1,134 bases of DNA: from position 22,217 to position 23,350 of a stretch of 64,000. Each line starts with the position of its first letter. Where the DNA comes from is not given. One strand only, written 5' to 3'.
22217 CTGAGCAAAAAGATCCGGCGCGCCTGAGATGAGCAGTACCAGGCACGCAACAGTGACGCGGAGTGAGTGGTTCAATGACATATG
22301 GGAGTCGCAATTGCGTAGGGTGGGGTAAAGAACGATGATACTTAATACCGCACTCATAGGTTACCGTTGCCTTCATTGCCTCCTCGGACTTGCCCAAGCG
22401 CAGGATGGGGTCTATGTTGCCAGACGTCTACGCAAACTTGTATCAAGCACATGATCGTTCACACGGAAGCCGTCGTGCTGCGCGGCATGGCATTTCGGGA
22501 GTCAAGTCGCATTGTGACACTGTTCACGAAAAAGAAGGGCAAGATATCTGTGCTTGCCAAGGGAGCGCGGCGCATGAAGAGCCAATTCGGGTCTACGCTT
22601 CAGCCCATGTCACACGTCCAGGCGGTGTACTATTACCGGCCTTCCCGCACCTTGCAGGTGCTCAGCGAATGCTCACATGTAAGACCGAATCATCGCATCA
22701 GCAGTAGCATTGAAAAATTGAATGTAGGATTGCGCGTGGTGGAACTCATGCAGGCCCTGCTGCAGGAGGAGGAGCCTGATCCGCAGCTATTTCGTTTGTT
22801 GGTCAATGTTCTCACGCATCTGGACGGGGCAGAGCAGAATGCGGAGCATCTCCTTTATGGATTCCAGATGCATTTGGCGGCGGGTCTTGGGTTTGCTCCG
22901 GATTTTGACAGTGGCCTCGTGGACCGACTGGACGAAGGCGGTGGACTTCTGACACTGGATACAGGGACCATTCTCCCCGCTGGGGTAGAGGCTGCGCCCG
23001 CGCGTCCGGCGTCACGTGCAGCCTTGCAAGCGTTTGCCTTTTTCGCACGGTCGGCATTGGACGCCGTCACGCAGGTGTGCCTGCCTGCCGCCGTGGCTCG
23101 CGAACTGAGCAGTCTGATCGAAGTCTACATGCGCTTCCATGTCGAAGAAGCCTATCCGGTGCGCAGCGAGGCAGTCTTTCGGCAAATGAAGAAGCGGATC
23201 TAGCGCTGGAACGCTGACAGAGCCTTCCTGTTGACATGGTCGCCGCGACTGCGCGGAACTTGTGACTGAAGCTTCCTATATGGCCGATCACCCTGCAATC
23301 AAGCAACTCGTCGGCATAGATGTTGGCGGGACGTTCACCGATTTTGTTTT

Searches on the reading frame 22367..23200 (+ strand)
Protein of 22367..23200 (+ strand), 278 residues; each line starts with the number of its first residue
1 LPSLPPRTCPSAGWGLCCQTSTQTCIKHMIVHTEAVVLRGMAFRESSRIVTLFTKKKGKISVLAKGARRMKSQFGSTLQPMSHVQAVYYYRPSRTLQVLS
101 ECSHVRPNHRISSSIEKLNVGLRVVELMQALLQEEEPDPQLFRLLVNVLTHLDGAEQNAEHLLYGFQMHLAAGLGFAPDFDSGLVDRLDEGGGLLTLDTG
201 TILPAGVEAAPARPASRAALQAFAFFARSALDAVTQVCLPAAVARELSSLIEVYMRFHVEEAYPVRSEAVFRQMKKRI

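Call 37: search_protein_families(library=padloc, proteins=[window:22367-23200:+], max_evalue=0.00001)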
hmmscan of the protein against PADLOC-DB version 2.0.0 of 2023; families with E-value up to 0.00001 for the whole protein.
window:22367-23200:+ (278 aa): 0 families

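Call 38: search_protein_families(library=pfam, proteins=[window:22367-23200:+], max_evalue=0.00001)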
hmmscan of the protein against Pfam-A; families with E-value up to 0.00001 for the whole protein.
window:22367-23200:+ (278 aa): 2 families
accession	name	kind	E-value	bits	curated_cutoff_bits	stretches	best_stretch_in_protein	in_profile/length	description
PF11967.14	RecO_N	-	9.9e-24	83.6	27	1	29-106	1-78/80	Recombination protein O N terminal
PF02565.21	RecO_C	-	1.1e-21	77.6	22.1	1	114-263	3-153/157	Recombination protein O C terminal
